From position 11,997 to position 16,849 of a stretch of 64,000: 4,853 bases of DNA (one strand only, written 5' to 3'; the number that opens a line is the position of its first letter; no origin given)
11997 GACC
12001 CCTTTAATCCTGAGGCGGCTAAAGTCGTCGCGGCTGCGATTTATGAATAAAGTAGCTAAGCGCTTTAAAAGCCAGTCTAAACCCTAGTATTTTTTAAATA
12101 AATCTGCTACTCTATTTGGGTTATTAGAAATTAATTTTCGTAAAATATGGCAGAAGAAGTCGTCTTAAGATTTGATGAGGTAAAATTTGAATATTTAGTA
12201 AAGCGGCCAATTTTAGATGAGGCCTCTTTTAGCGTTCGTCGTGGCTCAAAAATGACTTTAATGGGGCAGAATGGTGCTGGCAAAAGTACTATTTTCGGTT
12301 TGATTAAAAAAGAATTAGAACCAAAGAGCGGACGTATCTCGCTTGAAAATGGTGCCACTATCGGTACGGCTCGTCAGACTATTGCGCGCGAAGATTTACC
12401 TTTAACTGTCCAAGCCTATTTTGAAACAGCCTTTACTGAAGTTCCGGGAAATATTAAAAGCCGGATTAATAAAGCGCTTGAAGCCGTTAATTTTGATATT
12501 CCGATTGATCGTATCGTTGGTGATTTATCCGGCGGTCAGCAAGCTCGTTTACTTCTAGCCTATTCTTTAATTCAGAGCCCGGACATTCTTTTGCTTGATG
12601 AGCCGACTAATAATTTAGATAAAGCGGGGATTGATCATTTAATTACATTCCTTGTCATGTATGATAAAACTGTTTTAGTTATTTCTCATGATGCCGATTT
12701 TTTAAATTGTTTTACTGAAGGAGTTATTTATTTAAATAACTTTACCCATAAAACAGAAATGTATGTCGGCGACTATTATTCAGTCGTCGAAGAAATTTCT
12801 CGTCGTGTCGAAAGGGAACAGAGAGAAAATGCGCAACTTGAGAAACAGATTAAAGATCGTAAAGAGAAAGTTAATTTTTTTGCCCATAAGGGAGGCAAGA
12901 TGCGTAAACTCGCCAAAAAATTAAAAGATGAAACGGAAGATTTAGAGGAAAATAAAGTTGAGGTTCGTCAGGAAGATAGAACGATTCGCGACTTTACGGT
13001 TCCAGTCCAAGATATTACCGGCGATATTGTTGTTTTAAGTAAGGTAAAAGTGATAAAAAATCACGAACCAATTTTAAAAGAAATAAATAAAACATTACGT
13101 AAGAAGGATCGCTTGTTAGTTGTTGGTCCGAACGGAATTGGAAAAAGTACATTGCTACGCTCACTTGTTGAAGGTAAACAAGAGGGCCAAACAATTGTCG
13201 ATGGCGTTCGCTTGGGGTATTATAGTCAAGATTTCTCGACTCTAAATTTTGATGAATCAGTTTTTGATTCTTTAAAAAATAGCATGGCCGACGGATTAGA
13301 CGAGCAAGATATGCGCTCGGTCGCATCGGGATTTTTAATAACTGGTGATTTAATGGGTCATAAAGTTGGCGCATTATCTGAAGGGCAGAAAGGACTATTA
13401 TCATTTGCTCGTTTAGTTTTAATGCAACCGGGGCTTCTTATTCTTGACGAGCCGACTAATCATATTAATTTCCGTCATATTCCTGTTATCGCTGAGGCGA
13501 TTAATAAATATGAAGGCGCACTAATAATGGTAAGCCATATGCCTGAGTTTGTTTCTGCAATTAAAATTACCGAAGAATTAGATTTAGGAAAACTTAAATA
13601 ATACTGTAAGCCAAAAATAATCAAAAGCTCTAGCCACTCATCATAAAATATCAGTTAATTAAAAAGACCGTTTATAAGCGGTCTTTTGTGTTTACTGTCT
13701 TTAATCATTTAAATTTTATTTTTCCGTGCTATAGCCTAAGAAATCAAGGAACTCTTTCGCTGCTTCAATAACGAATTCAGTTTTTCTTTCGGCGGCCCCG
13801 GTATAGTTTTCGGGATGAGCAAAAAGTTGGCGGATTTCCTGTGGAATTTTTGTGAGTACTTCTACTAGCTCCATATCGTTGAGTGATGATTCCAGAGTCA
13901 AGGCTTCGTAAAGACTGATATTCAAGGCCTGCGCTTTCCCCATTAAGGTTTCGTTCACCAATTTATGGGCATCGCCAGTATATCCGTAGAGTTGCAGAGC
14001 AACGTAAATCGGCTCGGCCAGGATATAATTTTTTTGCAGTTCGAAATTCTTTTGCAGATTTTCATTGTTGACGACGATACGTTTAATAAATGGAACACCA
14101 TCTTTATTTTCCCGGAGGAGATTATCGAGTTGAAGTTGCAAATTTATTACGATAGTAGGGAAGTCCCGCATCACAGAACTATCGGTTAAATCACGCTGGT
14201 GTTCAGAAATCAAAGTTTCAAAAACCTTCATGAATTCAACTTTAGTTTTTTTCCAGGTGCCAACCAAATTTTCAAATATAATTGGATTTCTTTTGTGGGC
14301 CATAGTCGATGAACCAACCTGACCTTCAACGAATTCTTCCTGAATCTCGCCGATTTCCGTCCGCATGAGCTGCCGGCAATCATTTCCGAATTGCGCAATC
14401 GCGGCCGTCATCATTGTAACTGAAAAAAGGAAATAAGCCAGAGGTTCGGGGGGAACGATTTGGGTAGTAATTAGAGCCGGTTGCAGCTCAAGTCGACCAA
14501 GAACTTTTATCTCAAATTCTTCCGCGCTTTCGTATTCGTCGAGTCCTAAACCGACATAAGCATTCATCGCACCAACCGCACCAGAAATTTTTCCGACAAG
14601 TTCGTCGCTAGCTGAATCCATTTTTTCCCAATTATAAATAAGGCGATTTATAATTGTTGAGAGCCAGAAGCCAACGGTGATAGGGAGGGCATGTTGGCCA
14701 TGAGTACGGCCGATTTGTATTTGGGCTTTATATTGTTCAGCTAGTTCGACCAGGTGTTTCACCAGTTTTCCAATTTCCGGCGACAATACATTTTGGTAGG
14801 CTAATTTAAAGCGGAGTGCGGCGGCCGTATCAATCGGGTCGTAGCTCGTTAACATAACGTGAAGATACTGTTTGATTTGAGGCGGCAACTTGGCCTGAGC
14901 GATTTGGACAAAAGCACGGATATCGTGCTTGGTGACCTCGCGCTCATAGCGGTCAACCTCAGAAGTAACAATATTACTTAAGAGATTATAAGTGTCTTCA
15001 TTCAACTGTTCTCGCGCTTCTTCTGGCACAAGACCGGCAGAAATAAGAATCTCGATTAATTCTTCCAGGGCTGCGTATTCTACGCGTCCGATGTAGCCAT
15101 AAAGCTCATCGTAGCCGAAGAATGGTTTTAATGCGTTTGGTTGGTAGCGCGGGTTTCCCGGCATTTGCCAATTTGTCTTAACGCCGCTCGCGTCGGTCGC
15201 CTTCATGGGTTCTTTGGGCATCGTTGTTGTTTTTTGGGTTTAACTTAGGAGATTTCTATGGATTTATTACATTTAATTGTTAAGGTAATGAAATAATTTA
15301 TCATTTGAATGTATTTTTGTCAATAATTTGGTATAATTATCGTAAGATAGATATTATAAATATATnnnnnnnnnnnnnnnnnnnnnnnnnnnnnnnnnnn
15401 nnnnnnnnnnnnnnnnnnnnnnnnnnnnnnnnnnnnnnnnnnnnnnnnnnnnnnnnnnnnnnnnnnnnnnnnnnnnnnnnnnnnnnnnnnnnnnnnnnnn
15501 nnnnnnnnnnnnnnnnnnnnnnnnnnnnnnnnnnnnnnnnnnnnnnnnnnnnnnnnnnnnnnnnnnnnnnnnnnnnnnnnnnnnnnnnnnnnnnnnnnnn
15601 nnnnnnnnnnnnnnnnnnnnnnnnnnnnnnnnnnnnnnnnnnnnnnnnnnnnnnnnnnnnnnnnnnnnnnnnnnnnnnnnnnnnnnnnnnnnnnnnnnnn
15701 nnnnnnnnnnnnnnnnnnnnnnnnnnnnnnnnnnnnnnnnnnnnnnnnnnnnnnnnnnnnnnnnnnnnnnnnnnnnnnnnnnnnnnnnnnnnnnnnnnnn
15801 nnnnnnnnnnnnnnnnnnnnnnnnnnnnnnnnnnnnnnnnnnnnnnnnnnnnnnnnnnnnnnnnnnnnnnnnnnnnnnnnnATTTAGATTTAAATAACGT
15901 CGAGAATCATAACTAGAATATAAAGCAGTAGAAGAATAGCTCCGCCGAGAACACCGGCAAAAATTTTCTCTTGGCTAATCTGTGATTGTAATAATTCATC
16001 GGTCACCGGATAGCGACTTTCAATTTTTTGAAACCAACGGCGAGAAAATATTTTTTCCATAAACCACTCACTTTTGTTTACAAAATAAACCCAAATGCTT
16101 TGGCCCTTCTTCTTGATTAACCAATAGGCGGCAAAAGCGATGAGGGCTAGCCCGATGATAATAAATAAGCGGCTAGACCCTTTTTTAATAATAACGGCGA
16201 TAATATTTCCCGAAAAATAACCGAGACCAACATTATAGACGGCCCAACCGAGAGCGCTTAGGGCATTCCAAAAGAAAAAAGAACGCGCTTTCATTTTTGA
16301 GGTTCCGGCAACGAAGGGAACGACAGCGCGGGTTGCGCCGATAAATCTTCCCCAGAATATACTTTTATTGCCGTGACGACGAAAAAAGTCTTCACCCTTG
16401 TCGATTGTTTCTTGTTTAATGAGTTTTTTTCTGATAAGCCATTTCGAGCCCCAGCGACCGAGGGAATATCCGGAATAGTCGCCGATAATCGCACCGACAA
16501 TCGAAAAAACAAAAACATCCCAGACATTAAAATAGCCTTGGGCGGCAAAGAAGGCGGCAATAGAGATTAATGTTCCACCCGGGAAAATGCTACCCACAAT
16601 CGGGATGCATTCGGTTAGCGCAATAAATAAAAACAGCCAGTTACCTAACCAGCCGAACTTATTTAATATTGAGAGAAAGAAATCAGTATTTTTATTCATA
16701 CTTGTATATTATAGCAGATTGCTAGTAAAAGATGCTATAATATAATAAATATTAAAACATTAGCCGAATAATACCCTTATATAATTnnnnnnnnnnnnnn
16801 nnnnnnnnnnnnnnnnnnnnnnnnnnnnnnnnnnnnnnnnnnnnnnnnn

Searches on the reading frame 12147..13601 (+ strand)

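Call 98: search_protein_families(library=pfam, proteins=[window:12147-13601:+], max_evalue=0.00001)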
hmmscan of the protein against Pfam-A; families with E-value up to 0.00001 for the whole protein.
window:12147-13601:+ (484 aa): 8 families
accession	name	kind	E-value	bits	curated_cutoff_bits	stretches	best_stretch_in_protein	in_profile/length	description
PF00005.33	ABC_tran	-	7.3e-44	150.1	25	2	23-155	1-137/137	ABC transporter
PF13304.12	AAA_21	-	1.7e-15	58.3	27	0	393-469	221-303/304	AAA domain, putative AbiEii toxin, Type IV TA system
PF03193.22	RsgA_GTPase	-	6.3e-09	36.3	30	0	269-347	61-134/174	RsgA GTPase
PF13555.12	AAA_29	-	5.5e-08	32.9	27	0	27-50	16-39/61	P-loop containing region of AAA domain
PF13401.12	AAA_22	-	1.6e-07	32.1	27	0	323-390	8-72/130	AAA domain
PF02463.25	SMC_N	-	3.3e-07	30.4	40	0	126-187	136-203/220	RecF/RecN/SMC N terminal domain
PF13191.12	AAA_16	-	5.1e-07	30.8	32.6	0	322-345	26-51/167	AAA ATPase domain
PF13476.12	AAA_23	-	4e-06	28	27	0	39-267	25-201/201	AAA domain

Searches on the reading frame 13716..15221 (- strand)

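Call 98: search_protein_families(library=pfam, proteins=[window:13716-15221:-], max_evalue=0.00001)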
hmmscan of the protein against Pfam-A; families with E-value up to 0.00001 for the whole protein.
window:13716-15221:- (501 aa): 2 families
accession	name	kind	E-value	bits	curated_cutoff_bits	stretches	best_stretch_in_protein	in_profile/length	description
PF00206.25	Lyase_1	-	4.7e-37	128.5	27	1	111-321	96-305/312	Lyase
PF08328.16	ASL_C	-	2.8e-09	37.5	35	1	339-429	1-82/115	Adenylosuccinate lyase C-terminal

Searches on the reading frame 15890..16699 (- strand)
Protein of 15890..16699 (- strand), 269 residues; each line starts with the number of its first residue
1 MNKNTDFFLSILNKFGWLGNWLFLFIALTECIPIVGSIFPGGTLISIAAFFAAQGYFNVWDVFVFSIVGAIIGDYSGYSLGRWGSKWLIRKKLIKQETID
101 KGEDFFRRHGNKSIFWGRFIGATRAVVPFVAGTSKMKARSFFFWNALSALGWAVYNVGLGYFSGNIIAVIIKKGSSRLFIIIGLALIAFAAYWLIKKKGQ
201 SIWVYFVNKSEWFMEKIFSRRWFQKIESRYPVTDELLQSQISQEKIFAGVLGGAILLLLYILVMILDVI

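Call 98: search_protein_families(library=pfam, proteins=[window:15890-16699:-], max_evalue=0.00001)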
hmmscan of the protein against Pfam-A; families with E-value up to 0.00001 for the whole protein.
window:15890-16699:- (269 aa): 1 family
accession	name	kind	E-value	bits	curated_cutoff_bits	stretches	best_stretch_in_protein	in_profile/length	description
PF09335.16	VTT_dom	-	2.3e-20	73.7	33.9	1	50-161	6-122/123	VTT domain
